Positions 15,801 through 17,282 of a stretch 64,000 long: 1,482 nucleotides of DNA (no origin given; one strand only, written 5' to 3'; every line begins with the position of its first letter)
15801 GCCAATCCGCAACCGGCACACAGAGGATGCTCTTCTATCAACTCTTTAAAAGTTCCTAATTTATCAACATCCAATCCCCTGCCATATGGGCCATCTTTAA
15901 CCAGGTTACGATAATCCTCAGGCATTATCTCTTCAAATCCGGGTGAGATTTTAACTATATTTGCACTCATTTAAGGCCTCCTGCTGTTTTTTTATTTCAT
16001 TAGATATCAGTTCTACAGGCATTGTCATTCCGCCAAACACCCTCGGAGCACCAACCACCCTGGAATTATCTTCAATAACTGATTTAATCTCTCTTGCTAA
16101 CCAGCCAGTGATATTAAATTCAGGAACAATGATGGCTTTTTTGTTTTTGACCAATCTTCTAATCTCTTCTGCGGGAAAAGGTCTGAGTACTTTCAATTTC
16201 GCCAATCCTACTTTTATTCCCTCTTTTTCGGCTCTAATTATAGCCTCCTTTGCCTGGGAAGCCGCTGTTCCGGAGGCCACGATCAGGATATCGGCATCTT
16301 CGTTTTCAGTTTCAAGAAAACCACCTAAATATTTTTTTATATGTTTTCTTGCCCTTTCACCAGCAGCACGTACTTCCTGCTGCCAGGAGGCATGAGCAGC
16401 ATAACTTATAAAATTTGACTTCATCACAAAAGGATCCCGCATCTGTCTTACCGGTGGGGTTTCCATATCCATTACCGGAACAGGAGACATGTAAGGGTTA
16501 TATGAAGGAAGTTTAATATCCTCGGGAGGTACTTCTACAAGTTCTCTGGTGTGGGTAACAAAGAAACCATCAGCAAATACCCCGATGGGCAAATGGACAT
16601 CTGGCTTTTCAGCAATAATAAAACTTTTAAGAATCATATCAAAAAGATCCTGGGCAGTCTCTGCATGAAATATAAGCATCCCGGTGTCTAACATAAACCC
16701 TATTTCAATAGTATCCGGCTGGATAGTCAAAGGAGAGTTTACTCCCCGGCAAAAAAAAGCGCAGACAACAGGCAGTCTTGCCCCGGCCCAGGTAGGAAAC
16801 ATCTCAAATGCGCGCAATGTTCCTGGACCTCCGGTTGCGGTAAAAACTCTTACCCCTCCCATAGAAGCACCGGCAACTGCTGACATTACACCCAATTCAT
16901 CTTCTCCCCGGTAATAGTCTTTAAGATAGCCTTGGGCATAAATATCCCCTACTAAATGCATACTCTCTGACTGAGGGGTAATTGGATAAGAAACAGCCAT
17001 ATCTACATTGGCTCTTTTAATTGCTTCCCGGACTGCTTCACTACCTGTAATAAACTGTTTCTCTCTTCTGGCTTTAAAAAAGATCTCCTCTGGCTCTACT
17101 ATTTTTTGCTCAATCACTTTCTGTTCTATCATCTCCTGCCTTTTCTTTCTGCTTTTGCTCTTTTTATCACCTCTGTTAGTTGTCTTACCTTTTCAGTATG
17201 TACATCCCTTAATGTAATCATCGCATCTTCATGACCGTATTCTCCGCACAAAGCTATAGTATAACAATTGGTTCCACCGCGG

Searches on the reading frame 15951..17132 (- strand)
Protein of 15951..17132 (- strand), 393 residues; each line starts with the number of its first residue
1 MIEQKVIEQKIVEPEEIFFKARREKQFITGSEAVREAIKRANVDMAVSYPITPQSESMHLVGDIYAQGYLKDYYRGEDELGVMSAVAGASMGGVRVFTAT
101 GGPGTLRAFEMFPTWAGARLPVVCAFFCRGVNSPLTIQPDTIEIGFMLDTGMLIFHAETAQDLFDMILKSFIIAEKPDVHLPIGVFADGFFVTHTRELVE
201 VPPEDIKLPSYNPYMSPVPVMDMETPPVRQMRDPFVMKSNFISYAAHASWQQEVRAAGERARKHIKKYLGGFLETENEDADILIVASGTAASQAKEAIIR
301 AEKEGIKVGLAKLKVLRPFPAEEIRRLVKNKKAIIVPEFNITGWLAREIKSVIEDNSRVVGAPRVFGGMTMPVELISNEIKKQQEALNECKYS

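Call 4: search_protein_families(library=pfam, proteins=[window:15951-17132:-], max_evalue=0.01)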
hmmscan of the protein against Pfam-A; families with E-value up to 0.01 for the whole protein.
window:15951-17132:- (393 aa): 3 families
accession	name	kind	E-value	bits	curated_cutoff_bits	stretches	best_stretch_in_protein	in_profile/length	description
PF01855.24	POR_N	-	1.4e-59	202.1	27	1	37-256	2-226/231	Pyruvate flavodoxin/ferredoxin oxidoreductase, thiamine diP-bdg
PF17147.9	PFOR_II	-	7.1e-21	74.9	27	1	280-372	1-98/102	Pyruvate:ferredoxin oxidoreductase core domain II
PF02780.25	Transketolase_C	-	3.2e-09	37.2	25.9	1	274-370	4-103/124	Transketolase, C-terminal domain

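Call 5: search_protein_families(library=ncbifam, proteins=[window:15951-17132:-], max_evalue=0.01)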
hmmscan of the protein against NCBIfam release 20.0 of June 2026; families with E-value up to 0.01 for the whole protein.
window:15951-17132:- (393 aa): 18 families
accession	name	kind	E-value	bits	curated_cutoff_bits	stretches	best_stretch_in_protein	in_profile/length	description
NF040682.1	PorA_Arch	equivalog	1.4e-57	195.3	550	1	25-386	3-374/387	pyruvate synthase subunit PorA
NF006233.0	PRK08367.1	equivalog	1e-47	162.9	625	1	25-342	4-324/394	pyruvate ferredoxin oxidoreductase subunit alpha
NF007201.0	PRK09622.1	equivalog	2.7e-42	145.1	590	1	27-336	12-324/405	2-oxoacid:ferredoxin oxidoreductase subunit alpha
NF006412.0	PRK08659.1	equivalog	5.5e-42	144.3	411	1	23-383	3-376/378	2-oxoacid:acceptor oxidoreductase subunit alpha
NF006232.0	PRK08366.1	equivalog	8.1e-39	133.3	646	1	24-341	6-325/394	2-ketoisovalerate ferredoxin oxidoreductase subunit alpha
NF045764.1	PhenlGlyoxDHPadG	equivalog_domain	2.7e-38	131.5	700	1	29-368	6-361/398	NADH-dependent phenylglyoxylate dehydrogenase subunit alpha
NF045791.1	OxalOxredalpha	equivalog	3.5e-38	131.7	500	1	25-337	4-319/395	oxalate oxidoreductase subunit alpha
NF005507.0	PRK07119.1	subfamily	3.6e-34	118.1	399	1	24-384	3-349/352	3-methyl-2-oxobutanoate dehydrogenase subunit VorB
TIGR03710.1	OAFO_sf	subfamily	5.7e-31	107.7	482.75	1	20-354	188-537/561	2-oxoacid:acceptor oxidoreductase subunit alpha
NF007206.0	PRK09627.1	equivalog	9.4e-23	80.7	579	2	274-356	269-350/375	2-oxoglutarate synthase subunit alpha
NF041170.1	Oxoac_fdxalpha_Archa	equivalog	2.2e-20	72.5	800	2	277-352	517-593/636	2-oxoacid:ferredoxin oxidoreductase subunit alpha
TIGR03336.1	IOR_alpha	equivalog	4.2e-11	41.9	650.9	1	25-338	2-286/595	indolepyruvate ferredoxin oxidoreductase subunit alpha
TIGR02176.1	pyruv_ox_red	equivalog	8e-11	40.5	911.35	1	37-336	12-322/1167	pyruvate:ferredoxin (flavodoxin) oxidoreductase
NF006667.0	PRK09212.1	subfamily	0.00037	19.5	321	1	274-355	196-278/327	pyruvate dehydrogenase complex E1 component subunit beta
TIGR00204.1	dxs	equivalog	0.0011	17.6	465.95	1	273-360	488-576/616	1-deoxy-D-xylulose-5-phosphate synthase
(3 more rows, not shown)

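Call 53: search_solved_structures(query=window:15951-17132:-, max_evalue=0.00001)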
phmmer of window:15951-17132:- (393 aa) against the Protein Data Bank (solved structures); distinct sequences matched with E-value up to 0.00001: 10.
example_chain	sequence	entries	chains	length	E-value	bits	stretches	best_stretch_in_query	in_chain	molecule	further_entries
9bt4_B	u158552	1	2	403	1.2e-39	139.4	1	27-381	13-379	Pyruvate:Ferredoxin Oxidoreductase, subunit alpha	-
5c4i_A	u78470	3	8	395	8.3e-33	117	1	27-338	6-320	Oxalate oxidoreductase subunit alpha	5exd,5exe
1yd7_A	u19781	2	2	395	8.7e-23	84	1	24-376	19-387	2-keto acid:ferredoxin oxidoreductase subunit alpha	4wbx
6n2n_A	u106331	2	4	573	4.7e-16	61.8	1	29-208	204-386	Pyruvate flavodoxin/ferredoxin oxidoreductase domain protein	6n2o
8ys5_A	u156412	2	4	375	8.5e-13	51.1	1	30-140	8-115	2-oxoglutarate synthase subunit alpha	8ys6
5b46_A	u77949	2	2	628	8.6e-12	47.8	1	73-151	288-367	2-oxoacid--ferredoxin oxidoreductase alpha subunit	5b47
6cin_A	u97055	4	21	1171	5.4e-11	45.2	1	25-329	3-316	PYRUVATE-FERREDOXIN OXIDOREDUCTASE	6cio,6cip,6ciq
7plm_A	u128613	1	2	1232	2.3e-09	39.8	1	35-325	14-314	Pyruvate:ferredoxin oxidoreductase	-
1b0p_A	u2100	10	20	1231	2.6e-09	39.6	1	36-324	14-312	PROTEIN (PYRUVATE-FERREDOXIN OXIDOREDUCTASE) | Pyruvate-Ferredoxin Oxidoreductase | PYRUVATE FERREDOXIN OXIDOREDUCTASE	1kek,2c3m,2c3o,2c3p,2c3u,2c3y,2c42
5b48_A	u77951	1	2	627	1.6e-06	30.5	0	27-133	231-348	2-oxoacid--ferredoxin oxidoreductase alpha subunit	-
